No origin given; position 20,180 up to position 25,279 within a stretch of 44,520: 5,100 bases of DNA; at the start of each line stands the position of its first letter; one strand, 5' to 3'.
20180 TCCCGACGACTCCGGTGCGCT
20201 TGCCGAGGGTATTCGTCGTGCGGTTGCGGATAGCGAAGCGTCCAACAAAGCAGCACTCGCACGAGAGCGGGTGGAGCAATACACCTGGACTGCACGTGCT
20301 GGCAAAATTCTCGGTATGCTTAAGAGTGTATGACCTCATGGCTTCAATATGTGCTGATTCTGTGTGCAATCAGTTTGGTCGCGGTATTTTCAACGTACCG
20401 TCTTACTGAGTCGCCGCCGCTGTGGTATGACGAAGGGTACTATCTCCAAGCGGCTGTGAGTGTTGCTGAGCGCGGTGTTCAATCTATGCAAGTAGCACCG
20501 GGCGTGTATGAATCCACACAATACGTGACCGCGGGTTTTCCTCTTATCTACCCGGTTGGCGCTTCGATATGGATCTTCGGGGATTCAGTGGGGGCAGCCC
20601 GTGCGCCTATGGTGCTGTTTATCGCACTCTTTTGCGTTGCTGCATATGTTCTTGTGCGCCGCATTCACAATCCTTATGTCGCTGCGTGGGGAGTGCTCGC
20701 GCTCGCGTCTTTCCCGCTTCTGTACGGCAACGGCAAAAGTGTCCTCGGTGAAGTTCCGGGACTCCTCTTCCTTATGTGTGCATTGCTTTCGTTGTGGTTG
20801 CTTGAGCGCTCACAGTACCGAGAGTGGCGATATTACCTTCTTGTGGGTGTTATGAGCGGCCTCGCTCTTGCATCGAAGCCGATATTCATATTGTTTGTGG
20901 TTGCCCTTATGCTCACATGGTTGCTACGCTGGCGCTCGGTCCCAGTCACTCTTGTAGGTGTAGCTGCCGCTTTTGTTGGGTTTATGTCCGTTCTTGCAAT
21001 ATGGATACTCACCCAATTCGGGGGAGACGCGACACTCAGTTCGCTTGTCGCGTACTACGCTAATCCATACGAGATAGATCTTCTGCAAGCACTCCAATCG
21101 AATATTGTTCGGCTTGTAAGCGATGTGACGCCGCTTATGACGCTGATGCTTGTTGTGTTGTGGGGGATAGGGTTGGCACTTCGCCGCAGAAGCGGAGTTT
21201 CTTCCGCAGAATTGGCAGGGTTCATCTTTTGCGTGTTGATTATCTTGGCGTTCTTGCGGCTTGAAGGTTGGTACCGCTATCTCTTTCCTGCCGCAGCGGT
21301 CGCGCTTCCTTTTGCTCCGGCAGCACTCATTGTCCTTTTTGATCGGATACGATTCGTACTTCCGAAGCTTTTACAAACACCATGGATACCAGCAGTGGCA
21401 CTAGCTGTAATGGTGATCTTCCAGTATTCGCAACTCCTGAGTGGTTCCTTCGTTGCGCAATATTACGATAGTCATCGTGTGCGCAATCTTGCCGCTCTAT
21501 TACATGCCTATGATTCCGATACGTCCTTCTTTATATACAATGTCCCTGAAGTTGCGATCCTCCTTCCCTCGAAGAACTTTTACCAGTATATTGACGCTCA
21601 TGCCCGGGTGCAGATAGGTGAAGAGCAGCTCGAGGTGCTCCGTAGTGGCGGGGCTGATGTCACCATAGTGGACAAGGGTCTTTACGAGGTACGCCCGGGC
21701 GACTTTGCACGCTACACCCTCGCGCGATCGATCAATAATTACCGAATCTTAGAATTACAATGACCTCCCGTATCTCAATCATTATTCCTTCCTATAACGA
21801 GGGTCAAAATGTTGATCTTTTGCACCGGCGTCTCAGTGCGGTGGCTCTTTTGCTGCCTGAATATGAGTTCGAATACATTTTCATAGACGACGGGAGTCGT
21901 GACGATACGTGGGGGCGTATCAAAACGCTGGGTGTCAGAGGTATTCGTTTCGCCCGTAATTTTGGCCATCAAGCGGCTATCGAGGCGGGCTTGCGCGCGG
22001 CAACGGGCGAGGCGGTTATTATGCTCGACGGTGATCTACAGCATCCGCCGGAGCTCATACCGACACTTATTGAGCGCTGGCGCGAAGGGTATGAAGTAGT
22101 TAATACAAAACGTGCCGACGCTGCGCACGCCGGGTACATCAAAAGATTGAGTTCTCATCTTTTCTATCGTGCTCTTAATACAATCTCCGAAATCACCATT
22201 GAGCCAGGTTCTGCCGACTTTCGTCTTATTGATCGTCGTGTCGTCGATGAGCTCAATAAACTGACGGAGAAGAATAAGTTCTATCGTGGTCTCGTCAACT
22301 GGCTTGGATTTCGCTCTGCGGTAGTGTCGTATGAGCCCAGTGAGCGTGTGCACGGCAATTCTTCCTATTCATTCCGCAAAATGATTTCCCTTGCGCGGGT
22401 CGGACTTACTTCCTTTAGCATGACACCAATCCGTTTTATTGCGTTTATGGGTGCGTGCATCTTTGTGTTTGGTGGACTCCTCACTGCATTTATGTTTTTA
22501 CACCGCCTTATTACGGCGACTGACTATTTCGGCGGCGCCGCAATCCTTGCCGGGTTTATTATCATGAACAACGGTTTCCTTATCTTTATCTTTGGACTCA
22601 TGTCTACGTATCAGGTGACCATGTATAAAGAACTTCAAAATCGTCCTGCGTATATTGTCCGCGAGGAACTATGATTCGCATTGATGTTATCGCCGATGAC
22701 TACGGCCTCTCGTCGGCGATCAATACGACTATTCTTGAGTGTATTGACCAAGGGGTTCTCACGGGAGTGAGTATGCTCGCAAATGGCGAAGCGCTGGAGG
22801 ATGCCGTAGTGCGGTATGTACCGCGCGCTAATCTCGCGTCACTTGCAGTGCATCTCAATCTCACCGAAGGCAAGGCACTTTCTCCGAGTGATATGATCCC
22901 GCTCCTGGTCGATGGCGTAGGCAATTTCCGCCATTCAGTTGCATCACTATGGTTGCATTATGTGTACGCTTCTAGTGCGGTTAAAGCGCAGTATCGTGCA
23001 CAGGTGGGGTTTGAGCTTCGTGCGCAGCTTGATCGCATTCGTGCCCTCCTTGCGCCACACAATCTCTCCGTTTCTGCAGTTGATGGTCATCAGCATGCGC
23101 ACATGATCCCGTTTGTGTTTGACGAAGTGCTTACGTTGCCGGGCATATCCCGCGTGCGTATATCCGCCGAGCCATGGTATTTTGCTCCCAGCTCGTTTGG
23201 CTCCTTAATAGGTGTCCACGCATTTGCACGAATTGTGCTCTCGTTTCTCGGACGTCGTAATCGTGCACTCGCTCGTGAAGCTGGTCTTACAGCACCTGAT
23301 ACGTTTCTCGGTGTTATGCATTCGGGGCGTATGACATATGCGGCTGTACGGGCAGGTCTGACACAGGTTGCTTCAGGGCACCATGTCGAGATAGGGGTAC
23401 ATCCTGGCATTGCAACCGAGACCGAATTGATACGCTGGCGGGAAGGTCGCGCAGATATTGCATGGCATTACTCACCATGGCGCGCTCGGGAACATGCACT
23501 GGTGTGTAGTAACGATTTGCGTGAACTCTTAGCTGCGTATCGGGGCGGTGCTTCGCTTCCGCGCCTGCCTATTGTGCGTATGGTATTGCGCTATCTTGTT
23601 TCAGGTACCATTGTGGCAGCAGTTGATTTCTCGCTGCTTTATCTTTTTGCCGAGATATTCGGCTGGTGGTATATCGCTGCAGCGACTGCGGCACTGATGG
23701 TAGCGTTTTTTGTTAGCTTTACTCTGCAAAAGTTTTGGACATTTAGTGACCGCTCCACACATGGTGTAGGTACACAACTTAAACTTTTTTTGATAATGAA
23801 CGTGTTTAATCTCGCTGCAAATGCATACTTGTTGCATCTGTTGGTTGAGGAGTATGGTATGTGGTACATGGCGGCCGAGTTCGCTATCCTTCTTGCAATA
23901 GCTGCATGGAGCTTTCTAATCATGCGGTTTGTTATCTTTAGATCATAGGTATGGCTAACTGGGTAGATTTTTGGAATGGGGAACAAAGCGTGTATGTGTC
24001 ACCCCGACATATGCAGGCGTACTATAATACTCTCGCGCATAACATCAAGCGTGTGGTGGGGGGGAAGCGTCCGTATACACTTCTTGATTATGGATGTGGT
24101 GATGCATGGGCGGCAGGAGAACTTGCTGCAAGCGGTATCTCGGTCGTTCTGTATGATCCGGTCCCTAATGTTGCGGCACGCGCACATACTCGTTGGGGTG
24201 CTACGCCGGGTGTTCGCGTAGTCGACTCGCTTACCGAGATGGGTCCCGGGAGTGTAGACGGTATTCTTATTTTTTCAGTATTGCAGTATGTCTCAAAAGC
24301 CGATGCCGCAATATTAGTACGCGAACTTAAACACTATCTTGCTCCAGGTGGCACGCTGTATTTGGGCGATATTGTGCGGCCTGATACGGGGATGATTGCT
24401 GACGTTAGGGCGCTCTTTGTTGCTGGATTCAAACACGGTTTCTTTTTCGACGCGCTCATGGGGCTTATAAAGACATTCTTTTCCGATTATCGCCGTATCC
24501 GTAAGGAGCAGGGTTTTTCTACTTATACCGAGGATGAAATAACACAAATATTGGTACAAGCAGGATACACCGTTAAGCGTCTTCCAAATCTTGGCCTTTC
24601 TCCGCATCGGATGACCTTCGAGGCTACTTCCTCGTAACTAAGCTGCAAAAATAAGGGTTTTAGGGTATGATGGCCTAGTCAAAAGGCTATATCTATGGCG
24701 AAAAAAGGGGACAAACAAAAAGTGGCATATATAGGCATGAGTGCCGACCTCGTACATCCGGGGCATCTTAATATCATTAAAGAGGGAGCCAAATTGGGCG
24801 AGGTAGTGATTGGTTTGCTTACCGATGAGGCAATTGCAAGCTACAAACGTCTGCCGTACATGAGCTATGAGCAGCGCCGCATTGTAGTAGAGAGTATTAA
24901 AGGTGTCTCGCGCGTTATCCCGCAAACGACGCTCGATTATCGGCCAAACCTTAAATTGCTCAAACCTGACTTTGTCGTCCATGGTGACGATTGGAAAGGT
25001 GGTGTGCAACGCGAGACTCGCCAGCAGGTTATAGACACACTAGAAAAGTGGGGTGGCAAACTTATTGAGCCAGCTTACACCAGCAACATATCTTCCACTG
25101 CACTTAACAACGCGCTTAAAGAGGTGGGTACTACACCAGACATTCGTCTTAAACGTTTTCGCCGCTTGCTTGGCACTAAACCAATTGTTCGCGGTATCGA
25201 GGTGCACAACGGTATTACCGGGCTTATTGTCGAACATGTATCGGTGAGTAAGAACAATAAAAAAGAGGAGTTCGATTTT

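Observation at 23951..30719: Complete phosphonate branch embedded in a glycan locus, suggesting a phosphonate-decorated cell-surface glycan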

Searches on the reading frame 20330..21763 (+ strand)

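Call 7: search_protein_families(library=pfam, proteins=[window:20330-21763:+], max_evalue=0.00001)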
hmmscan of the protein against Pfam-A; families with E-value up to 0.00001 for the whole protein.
window:20330-21763:+ (477 aa): 1 family
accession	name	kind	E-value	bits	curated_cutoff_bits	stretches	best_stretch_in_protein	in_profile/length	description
PF13231.12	PMT_2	-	1.5e-11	45.2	26.1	1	79-222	13-158/160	Dolichyl-phosphate-mannose-protein mannosyltransferase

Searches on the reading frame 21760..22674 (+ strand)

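Call 5: search_protein_families(library=pfam, proteins=[window:21760-22674:+], max_evalue=0.001)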
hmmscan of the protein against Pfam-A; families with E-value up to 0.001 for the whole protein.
window:21760-22674:+ (304 aa): 1 family
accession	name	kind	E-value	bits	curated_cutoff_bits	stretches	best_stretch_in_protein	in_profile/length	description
PF00535.33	Glycos_transf_2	-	2.4e-29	102.9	23.3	1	6-164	1-166/168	Glycosyl transferase family 2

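Call 6: search_protein_families(library=ncbifam, proteins=[window:21760-22674:+], max_evalue=0.001)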
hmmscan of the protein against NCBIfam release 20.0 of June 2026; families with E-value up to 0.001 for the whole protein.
window:21760-22674:+ (304 aa): 14 families
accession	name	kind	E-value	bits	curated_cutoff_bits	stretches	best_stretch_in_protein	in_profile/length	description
NF047588.1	GlcsyltransPgfSStrep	equivalog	3.5e-69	233.4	500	1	4-302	2-304/308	glycosyltransferase PgfS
NF007986.1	PRK10714.1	equivalog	3.2e-42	144.7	529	1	3-301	6-309/316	undecaprenyl-phosphate 4-deoxy-4-formamido-L-arabinose transferase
NF041875.1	EPS_EpsD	equivalog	8.9e-13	48.3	370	1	5-114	1-111/325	exopolysaccharide biosynthesis glycosyltransferase EpsD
TIGR04182.1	glyco_TIGR04182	equivalog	2.2e-11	43.7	325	1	5-131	2-122/293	S-layer glycoprotein N-glycosyltransferase AglJ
TIGR03937.1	PgaC_IcaA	equivalog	2.9e-11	43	422.3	1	4-93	46-136/407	poly-beta-1,6-N-acetyl-D-glucosamine synthase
TIGR04283.1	glyco_like_mftF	equivalog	9.8e-11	41.7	182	1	5-105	1-95/221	TIGR04283 family arsenosugar biosynthesis glycosyltransferase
TIGR03965.1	mycofact_glyco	equivalog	1.2e-10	40.9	280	1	4-97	75-169/467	mycofactocin biosynthesis glycosyltransferase MftF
NF058614.1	PPMAGASynPpgS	equivalog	1.4e-09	37.7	370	1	6-181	3-181/226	polyprenyl-phospho-N-acetylgalactosaminyl synthase PpgS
NF041391.1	DPhHxTase_Halo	equivalog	1.4e-06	27.4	375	1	40-166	27-154/213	dolichyl-phosphate hexose transferase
NF007482.0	PRK10073.1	equivalog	7.1e-06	25.2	423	1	2-105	5-108/334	glycosyltransferase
NF047683.1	TeichurnBiosyTuaG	equivalog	7.2e-05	22.6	400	1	3-98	6-102/252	teichuronic acid biosynthesis protein TuaG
NF050050.1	ProtGlycPglI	equivalog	0.00028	20.4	500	1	4-114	3-115/306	GalNAc(5)-diNAcBac-PP-undecaprenol beta-1,3-glucosyltransferase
NF010496.0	PRK13915.1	equivalog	0.00029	20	262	1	3-104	31-139/307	glucosyl-3-phosphoglycerate synthase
NF008558.0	PRK11498.1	equivalog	0.00043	18.3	992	1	5-92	275-362/872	UDP-forming cellulose synthase catalytic subunit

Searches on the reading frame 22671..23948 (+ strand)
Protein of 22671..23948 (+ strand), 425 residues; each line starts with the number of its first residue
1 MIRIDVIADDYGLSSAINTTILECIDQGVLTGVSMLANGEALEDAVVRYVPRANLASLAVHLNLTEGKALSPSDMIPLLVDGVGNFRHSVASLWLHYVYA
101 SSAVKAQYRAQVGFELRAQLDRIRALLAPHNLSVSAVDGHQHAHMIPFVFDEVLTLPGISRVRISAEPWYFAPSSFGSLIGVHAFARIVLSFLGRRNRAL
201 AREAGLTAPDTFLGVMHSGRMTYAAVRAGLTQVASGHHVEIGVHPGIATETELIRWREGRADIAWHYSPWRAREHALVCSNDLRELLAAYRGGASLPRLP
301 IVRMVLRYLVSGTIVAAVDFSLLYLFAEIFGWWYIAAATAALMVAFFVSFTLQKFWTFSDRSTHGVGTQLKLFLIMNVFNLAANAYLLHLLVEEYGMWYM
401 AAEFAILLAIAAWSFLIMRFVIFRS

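Call 5: search_protein_families(library=pfam, proteins=[window:22671-23948:+], max_evalue=0.001)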
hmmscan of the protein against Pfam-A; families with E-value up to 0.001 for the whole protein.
window:22671-23948:+ (425 aa): 2 families
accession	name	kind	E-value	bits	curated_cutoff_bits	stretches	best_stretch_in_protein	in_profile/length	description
PF04794.17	YdjC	-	1.1e-41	144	29.7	1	6-288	4-265/266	YdjC-like protein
PF04138.20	GtrA_DPMS_TM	-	2.3e-17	63.7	26.1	1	307-423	1-117/117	GtrA/DPMS, transmembrane domain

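Call 6: search_protein_families(library=ncbifam, proteins=[window:22671-23948:+], max_evalue=0.001)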
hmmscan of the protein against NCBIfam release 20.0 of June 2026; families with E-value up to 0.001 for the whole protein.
window:22671-23948:+ (425 aa): 2 families
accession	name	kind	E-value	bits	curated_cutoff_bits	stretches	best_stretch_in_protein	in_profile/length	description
TIGR03473.1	HpnK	hypoth_equivalog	6.7e-34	117.4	232.6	1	4-255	4-245/283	hopanoid biosynthesis-associated protein HpnK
NF002559.0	PRK02134.1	equivalog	7.9e-16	58.4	227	1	6-156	7-141/249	chitin disaccharide deacetylase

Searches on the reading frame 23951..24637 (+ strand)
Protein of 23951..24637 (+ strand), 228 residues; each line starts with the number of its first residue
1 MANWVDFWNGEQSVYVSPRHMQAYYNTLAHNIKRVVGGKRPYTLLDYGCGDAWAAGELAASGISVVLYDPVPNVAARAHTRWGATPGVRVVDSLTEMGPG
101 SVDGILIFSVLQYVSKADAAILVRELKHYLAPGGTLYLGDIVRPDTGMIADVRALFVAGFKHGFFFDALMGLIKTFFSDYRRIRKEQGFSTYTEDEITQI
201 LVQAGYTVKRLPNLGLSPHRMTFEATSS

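Call 5: search_protein_families(library=pfam, proteins=[window:23951-24637:+], max_evalue=0.001)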
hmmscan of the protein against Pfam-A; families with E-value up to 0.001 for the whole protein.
window:23951-24637:+ (228 aa): 4 families
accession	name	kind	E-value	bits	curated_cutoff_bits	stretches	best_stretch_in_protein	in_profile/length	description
PF13489.12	Methyltransf_23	-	4.9e-14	52.8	27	1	26-208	7-161/164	Methyltransferase domain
PF08241.18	Methyltransf_11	-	6.6e-10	39.9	21.2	1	45-138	1-95/95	Methyltransferase domain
PF13649.12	Methyltransf_25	-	1.1e-08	36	27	1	45-134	2-97/97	Methyltransferase domain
PF08242.18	Methyltransf_12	-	1.2e-07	32.8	30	1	45-136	1-98/98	Methyltransferase domain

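Call 6: search_protein_families(library=ncbifam, proteins=[window:23951-24637:+], max_evalue=0.001)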
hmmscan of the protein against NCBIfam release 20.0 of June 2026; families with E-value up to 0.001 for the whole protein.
window:23951-24637:+ (228 aa): 3 families
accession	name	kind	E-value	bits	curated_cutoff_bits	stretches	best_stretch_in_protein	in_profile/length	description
NF045667.1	MTase_DVU1556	equivalog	2.2e-08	33.8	155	1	41-208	23-162/213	DVU_1556 family methyltransferase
NF043040.1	corrin_prot_MT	hypoth_equivalog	2.6e-06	27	180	1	24-148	30-157/216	corrinoid protein-associated methyltransferase CpaM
TIGR01983.1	UbiG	equivalog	0.00068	19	102.95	0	41-144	50-157/228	bifunctional 2-polyprenyl-6-hydroxyphenol methylase/3-demethylubiquinol 3-O-methyltransferase UbiG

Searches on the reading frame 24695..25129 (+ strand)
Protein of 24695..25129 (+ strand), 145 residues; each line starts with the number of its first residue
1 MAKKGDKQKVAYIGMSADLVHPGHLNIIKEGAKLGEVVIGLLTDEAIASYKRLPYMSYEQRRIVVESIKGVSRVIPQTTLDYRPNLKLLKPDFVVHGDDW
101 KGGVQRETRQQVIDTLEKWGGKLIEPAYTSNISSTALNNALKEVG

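Call 43: search_protein_families(library=ncbifam, proteins=[window:24695-25129:+], max_evalue=0.001)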
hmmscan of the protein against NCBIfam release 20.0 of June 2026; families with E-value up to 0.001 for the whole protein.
window:24695-25129:+ (145 aa): 5 families
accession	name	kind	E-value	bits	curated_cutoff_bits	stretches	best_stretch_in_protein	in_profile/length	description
TIGR01518.1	g3p_cytidyltrns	equivalog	5.1e-15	55.7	165.4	1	17-105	7-97/125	glycerol-3-phosphate cytidylyltransferase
TIGR00125.1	cyt_tran_rel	domain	6.3e-15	55.1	27.7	1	10-71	1-62/65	adenylyltransferase/cytidyltransferase family protein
TIGR02199.1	rfaE_dom_II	equivalog_domain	3.4e-12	46.4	181.5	1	4-139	7-140/144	D-glycero-beta-D-manno-heptose 1-phosphate adenylyltransferase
NF001985.0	PRK00777.1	subfamily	2.9e-07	30.7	104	1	11-66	7-63/157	pantetheine-phosphate adenylyltransferase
NF008454.0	PRK11316.1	equivalog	1.5e-06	27.1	521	1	9-142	341-472/475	bifunctional D-glycero-beta-D-manno-heptose-7-phosphate kinase/D-glycero-beta-D-manno-heptose 1-phosphate adenylyltransferase HldE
